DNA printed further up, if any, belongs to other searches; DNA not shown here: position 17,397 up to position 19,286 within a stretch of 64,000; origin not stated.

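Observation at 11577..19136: Cluster of surface-exposed cell-wall/beta-lactam-type amide hydrolases in a methanogen without murein (best candidate for a novel system)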

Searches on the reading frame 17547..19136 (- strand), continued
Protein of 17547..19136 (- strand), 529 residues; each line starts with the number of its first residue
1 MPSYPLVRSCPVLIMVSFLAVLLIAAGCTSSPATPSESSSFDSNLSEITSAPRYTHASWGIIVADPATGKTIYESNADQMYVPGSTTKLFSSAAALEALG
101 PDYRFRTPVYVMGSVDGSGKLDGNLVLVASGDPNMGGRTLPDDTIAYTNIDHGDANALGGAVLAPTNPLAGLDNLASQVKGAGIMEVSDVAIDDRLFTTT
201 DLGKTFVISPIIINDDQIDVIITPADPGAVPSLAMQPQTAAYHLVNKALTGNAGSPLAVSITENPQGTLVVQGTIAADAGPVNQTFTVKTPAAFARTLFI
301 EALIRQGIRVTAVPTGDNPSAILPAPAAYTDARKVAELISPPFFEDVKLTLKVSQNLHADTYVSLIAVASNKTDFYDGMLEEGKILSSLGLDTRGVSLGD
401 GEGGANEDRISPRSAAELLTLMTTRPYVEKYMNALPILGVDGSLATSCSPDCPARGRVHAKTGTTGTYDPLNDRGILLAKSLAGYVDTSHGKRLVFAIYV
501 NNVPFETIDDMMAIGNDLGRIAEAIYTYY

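Call 18: find_encoding_contigs(protein=P0018, flank=10000, max_places=2)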
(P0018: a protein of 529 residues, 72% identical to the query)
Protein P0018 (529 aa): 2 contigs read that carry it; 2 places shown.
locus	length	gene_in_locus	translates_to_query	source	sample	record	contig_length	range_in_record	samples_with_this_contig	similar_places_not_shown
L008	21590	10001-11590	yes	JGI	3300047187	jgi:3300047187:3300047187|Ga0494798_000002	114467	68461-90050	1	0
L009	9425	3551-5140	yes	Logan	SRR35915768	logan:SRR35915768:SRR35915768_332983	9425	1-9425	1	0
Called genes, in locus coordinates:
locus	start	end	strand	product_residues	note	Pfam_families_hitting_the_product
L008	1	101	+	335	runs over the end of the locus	PF01992:vATP-synt_AC39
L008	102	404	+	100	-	PF01990:ATP-synt_F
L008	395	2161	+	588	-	PF02874:ATP-synt_ab_N, PF16886:ATP-synt_ab_Xtn, PF00006:ATP-synt_ab, PF22919:ATP-synt_VA_C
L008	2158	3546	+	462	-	PF02874:ATP-synt_ab_N, PF00006:ATP-synt_ab, PF22919:ATP-synt_VA_C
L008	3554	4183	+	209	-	PF01813:ATP-synt_D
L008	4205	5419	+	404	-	PF00162:PGK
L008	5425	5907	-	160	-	-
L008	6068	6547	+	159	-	PF02590:SPOUT_MTase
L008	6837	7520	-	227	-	-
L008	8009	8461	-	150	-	-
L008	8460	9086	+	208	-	PF01988:VIT1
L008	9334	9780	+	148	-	PF03130:HEAT_PBS (faint), PF13513:HEAT_EZ (faint), PF13646:HEAT_2, PF00514:Arm (faint), PF13646:HEAT_2 (weak)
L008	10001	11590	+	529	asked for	PF00905:Transpeptidase (faint), PF02113:Peptidase_S13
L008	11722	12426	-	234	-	PF03692:CxxCxxCC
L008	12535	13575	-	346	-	PF21088:MS_channel_1st, PF00924:MS_channel_2nd, PF21082:MS_channel_3rd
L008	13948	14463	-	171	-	PF20358:DUF6653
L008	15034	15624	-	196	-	PF13489:Methyltransf_23, PF01135:PCMT (weak), PF01209:Ubie_methyltran, PF01728:FtsJ (weak), PF13847:Methyltransf_31, PF13649:Methyltransf_25, PF08241:Methyltransf_11, PF08242:Methyltransf_12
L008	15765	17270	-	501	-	PF01336:tRNA_anti-codon, PF00152:tRNA-synt_2, PF01409:tRNA-synt_2d (faint)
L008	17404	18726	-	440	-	PF01266:DAO (faint), PF03486:HI0933_like (faint), PF07992:Pyr_redox_2, PF12831:FAD_oxidored (weak), PF13738:Pyr_redox_3, PF00070:Pyr_redox, PF02852:Pyr_redox_dim (weak)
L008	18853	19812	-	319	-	-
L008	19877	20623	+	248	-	PF01995:NRD1_2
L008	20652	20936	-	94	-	-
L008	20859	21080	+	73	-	-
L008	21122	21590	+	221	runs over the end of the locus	PF06560:GPI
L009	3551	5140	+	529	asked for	PF00905:Transpeptidase (faint), PF02113:Peptidase_S13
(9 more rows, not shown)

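Call 19: find_encoding_contigs(protein=P0063, flank=10000, max_places=2)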
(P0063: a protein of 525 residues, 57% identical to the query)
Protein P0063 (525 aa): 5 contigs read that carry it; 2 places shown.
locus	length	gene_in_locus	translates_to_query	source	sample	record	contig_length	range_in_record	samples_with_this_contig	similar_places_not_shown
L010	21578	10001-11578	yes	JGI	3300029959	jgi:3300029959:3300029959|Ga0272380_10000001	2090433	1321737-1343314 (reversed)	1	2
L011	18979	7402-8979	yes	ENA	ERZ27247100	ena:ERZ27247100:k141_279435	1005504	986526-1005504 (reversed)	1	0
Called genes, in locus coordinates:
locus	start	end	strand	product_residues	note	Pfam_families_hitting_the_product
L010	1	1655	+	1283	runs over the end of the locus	PF00801:PKD, PF18911:PKD_4, PF05694:SBP56 (faint), PF08309:LVIVD, PF25390:WD40_RLD, PF13540:RCC1_2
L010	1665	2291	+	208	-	-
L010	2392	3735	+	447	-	-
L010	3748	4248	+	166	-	-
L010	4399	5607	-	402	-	-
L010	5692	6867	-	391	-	PF01551:Peptidase_M23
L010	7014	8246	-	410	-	PF01551:Peptidase_M23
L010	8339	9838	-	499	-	PF00144:Beta-lactamase, PF11954:DUF3471 (weak)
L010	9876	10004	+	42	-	-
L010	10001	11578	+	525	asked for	PF00768:Peptidase_S11 (weak), PF02113:Peptidase_S13, PF13354:Beta-lactamase2 (faint)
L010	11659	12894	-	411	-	PF00083:Sugar_tr (weak), PF12832:MFS_1_like, PF07690:MFS_1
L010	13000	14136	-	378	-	PF01210:NAD_Gly3P_dh_N, PF02558:ApbA, PF03446:NAD_binding_2 (weak), PF02317:Octopine_DH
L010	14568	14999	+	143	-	PF13474:SnoaL_3, PF14534:DUF4440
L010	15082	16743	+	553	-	PF02366:PMT, PF13231:PMT_2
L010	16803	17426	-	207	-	PF02525:Flavodoxin_2, PF03358:FMN_red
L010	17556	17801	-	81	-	PF10967:DUF2769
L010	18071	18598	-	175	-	-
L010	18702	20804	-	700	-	PF01432:Peptidase_M3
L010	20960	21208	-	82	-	PF10967:DUF2769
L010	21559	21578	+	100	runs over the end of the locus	-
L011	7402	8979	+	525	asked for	PF00768:Peptidase_S11 (weak), PF02113:Peptidase_S13, PF13354:Beta-lactamase2 (faint)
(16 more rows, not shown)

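Call 20: find_encoding_contigs(protein=P0064, flank=10000, max_places=2)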
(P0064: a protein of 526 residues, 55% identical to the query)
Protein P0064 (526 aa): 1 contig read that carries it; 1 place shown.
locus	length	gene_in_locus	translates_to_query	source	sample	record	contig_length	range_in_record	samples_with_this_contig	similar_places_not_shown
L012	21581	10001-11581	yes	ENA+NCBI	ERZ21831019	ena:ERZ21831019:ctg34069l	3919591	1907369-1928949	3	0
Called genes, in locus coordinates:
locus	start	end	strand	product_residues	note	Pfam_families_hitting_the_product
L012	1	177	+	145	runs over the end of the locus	-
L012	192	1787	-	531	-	-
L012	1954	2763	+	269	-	PF18015:Acetyltransf_19, PF00583:Acetyltransf_1 (weak)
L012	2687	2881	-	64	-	PF15919:HicB_lk_antitox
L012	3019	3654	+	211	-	PF01810:LysE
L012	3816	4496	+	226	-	PF02887:PK_C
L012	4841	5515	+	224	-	PF12697:Abhydrolase_6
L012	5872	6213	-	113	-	PF01934:HepT-like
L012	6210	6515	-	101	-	PF01909:NTP_transf_2, PF18765:Polbeta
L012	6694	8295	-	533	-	PF00144:Beta-lactamase, PF11954:DUF3471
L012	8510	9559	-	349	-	PF01551:Peptidase_M23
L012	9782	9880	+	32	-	-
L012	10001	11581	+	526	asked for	PF00768:Peptidase_S11 (weak), PF02113:Peptidase_S13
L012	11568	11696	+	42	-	-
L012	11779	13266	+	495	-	PF01841:Transglut_core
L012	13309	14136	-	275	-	PF06314:ADC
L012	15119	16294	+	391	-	-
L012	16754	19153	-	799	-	PF00082:Peptidase_S8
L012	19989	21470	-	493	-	PF00962:A_deaminase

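Call 33: search_solved_structures(query=window:17547-19133:-, max_evalue=0.001, show_alignments=2)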
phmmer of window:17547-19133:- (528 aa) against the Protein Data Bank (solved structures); distinct sequences matched with E-value up to 0.001: 6.
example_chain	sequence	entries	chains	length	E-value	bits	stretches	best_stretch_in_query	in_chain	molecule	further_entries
1w5d_A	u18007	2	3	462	6.1e-36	127.2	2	218-504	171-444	PENICILLIN-BINDING PROTEIN | D-alanyl-D-alanine carboxypeptidase DacC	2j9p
2wke_A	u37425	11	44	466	1.9e-32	115.7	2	218-467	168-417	D-ALANYL-D-ALANINE CARBOXYPEPTIDASE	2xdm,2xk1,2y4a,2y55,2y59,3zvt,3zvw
3zcz_A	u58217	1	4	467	1.9e-32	115.7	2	218-467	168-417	D-ALANYL-D-ALANINE CARBOXYPEPTIDASE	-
1w79_A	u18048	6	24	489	2.2e-32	115.5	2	218-467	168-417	D-alanyl-D-alanine carboxypeptidase | D-ALANYL-D-ALANINE CARBOXYPEPTIDASE,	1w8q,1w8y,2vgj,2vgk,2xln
2ex2_A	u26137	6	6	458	4.1e-18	68.4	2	332-508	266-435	Penicillin-binding protein 4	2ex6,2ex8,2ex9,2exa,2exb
3a3d_A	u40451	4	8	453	8e-17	64.1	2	56-134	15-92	Penicillin-binding protein 4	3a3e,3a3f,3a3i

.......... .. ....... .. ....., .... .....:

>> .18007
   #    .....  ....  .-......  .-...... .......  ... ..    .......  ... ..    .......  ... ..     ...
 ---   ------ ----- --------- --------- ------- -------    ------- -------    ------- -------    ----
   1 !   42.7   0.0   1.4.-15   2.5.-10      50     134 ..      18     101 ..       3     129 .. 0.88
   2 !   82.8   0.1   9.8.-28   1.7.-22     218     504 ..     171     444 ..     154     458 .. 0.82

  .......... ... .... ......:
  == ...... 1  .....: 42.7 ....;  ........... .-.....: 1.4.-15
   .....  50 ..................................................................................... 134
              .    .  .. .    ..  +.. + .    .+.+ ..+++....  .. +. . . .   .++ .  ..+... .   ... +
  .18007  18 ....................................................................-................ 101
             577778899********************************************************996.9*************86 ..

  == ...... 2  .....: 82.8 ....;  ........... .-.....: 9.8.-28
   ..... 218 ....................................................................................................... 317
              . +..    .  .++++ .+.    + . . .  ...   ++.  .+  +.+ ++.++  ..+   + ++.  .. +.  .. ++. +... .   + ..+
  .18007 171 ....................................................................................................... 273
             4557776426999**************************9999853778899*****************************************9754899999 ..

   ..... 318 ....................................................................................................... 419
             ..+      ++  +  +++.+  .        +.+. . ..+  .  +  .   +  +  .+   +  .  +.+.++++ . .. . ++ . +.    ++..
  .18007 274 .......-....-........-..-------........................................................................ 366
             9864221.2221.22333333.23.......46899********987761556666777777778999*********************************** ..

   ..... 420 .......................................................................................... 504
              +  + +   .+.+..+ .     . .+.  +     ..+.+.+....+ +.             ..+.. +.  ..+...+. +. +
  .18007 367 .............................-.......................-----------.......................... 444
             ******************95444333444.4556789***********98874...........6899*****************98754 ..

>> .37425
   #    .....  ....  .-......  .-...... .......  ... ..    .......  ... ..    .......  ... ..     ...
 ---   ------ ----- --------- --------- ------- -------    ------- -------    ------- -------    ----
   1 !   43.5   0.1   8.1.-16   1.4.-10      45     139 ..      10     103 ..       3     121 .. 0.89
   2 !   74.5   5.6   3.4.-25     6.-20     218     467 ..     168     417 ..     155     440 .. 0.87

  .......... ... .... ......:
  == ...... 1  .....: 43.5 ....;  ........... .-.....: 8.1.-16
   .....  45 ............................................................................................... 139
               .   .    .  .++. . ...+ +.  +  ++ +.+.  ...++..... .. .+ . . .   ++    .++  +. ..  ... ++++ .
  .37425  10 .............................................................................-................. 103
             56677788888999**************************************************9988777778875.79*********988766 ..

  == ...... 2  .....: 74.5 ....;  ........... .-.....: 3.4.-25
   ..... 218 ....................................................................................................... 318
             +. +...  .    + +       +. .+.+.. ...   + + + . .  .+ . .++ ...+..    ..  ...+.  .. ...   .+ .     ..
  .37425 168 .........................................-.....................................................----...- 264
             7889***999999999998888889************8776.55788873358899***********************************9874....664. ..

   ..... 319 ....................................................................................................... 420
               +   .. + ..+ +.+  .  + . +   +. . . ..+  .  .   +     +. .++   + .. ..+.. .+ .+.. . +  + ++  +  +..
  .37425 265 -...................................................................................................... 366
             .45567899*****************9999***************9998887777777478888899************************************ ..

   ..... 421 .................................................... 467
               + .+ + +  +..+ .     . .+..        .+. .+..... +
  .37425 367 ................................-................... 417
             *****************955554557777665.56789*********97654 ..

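Call 39: search_protein_families(library=pfam, proteins=[L003:12079-12669:-], max_evalue=1)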
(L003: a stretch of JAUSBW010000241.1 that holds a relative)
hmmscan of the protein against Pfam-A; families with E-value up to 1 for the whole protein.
L003:12079-12669:- (196 aa): 19 families
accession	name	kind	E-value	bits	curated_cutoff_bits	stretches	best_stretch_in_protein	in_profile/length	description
PF13649.12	Methyltransf_25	-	2.4e-20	73.4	27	1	49-149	1-97/97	Methyltransferase domain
PF08241.18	Methyltransf_11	-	2e-19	70.5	21.2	1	50-152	1-94/95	Methyltransferase domain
PF13489.12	Methyltransf_23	-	2.9e-17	63.3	27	1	36-179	14-143/164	Methyltransferase domain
PF13847.12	Methyltransf_31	-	2.5e-16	60.1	27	1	45-156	3-112/145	Methyltransferase domain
PF08242.18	Methyltransf_12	-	1.2e-15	58.4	30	1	50-151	1-98/98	Methyltransferase domain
PF01209.24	Ubie_methyltran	-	2.3e-15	57.1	20.1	1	42-155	44-153/233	ubiE/COQ5 methyltransferase family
PF00398.26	RrnaAD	-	5e-06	26.2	24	1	42-93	27-75/263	Ribosomal RNA adenine dimethylase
PF01728.25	FtsJ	-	6e-06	26.7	24.1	1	41-87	15-62/181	FtsJ-like methyltransferase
PF01135.25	PCMT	-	1.7e-05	25.1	20.3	1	43-99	71-126/210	Protein-L-isoaspartate(D-aspartate) O-methyltransferase (PCMT)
PF05175.20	MTS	-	0.00018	21.6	23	1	45-99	31-85/170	Methyltransferase small domain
PF01189.24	Methyltr_RsmB-F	-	0.00094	19.3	27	1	44-92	7-55/199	16S rRNA methyltransferase RsmB/F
PF02353.26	CMAS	-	0.0047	16.7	27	1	43-104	60-119/273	Mycolic acid cyclopropane synthetase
PF06325.19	PrmA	-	0.021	14.7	22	1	39-102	155-216/296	Ribosomal protein L11 methyltransferase (PrmA)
PF12847.13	Methyltransf_18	-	0.04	14.4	27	1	40-102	9-70/151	Methyltransferase domain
PF07021.18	MetW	-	0.044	13.9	21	1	39-68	7-36/193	Methionine biosynthesis protein MetW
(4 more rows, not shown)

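Call 49: search_protein_families(library=pfam, proteins=[L005:2980-3783:+, L005:3904-5322:+, L005:5700-6200:+, L005:6261-7730:+, L010:5692-6867:-, L010:4399-5607:-, L012:8510-9559:-, L012:192-1787:-], max_evalue=0.001)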
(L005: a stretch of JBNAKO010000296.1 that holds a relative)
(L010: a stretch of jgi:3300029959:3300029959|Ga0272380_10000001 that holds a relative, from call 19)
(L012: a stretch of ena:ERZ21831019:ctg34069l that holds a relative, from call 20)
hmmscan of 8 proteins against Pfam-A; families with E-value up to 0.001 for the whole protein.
L005:2980-3783:+ (267 aa): 1 family
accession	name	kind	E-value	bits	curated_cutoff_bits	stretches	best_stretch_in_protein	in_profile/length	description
PF01435.24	Peptidase_M48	-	3.1e-19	69.9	20.3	1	80-260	3-184/186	Peptidase family M48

L005:3904-5322:+ (472 aa): 1 family
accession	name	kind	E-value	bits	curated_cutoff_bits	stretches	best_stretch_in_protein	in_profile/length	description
PF01970.21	TctA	-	5.1e-68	230.1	28.9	1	12-460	2-422/423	Tripartite tricarboxylate transporter TctA family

L005:5700-6200:+ (166 aa): 1 family
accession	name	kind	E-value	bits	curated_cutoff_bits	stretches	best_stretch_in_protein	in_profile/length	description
PF03793.24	PASTA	-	2.7e-12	46.9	23.2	1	81-146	1-63/64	PASTA domain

L005:6261-7730:+ (489 aa): 28 families (the best 25 are shown)
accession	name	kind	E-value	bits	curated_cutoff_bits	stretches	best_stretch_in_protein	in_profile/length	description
PF00515.34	TPR_1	-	1.6e-40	135.7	27.8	4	295-325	2-32/34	Tetratricopeptide repeat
PF07719.23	TPR_2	-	1.3e-33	112.7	27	4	295-326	2-33/34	Tetratricopeptide repeat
PF13181.12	TPR_8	-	8e-31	104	25.7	3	294-326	1-33/34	Tetratricopeptide repeat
PF13432.12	TPR_16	-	1.1e-29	102.9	32.7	3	265-323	2-60/65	Tetratricopeptide repeat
PF13431.12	TPR_17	-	8.4e-27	91.6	24.4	2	384-417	1-34/34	Tetratricopeptide repeat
PF13424.12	TPR_12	-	8.5e-23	80.8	30.1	1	330-393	5-76/77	Tetratricopeptide repeat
PF13414.12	TPR_11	-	3.4e-22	78.3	26.8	2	303-342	3-42/42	TPR repeat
PF14559.12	TPR_19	-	1.8e-21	76.7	25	2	379-433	8-62/68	Tetratricopeptide repeat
PF13428.12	TPR_14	-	3.3e-20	71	23.5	1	330-369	3-42/44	Tetratricopeptide repeat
PF13371.12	TPR_9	-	6.7e-17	61.7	35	2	273-326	8-61/73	Tetratricopeptide repeat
PF01239.28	PPTA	-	1e-13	50.5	29.5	0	279-305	4-30/32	Protein prenyltransferase alpha subunit repeat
PF25064.1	ARM_TT21_5th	-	6.1e-11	43.1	27.8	1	379-456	18-98/117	TT21 fifth ARM repeats domain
PF13176.12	TPR_7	-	4.3e-10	39.3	27.9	1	398-429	1-32/36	Tetratricopeptide repeat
PF13174.12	TPR_6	-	7.7e-10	39.2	26.3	0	333-360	5-32/33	Tetratricopeptide repeat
PF23914.1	TPR_CcmH_CycH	-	7.2e-09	36.1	42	0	356-403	44-91/158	Cytochrome c-type biogenesis protein H TPR domain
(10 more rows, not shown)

L010:5692-6867:- (391 aa): 1 family
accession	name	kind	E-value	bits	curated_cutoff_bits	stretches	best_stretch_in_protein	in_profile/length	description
PF01551.29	Peptidase_M23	-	4.9e-17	62.3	28.7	1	243-338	13-90/96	Peptidase family M23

L010:4399-5607:- (402 aa): 0 families

L012:8510-9559:- (349 aa): 1 family
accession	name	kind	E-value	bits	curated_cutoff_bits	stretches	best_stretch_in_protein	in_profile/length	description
PF01551.29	Peptidase_M23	-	9.9e-17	61.4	28.7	1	201-296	13-90/96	Peptidase family M23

L012:192-1787:- (531 aa): 0 families

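Call 50: find_encoding_contigs(protein=P0081, flank=10000, max_places=1)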
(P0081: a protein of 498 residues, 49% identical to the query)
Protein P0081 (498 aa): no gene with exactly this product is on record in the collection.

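Call 52: search_protein_families(library=ncbifam, proteins=[L010:4399-5607:-, L012:192-1787:-, L012:15119-16294:+, L010:2392-3735:+, L010:3748-4248:+], max_evalue=0.01)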
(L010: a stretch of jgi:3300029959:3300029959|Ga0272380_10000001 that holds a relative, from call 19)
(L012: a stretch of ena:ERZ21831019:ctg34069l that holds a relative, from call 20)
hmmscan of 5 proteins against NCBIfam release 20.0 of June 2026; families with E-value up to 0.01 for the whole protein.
L010:4399-5607:- (402 aa): 1 family
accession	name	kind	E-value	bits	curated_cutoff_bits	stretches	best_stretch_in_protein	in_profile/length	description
NF040521.1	C45_proenzyme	subfamily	6.7e-40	137.4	85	1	59-382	1-313/313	C45 family autoproteolytic acyltransferase/hydrolase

L012:192-1787:- (531 aa): 0 families

L012:15119-16294:+ (391 aa): 2 families
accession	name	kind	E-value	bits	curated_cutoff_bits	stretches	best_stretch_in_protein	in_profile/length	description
NF049846.1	blaAHM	exception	1.2e-14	53.9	590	1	119-347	62-302/304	AHM family subclass B3-like metallo-beta-lactamase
TIGR00361.1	ComEC_Rec2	equivalog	4.1e-05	21.9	190.05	1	120-270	441-583/663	DNA internalization-related competence protein ComEC/Rec2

L010:2392-3735:+ (447 aa): 0 families

L010:3748-4248:+ (166 aa): 1 family
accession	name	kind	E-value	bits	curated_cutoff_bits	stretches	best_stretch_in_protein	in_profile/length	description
NF041431.1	S_layer_MEMAR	equivalog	0.0003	19.4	600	1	54-112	663-724/819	MEMAR_RS02690 family S-layer glycoprotein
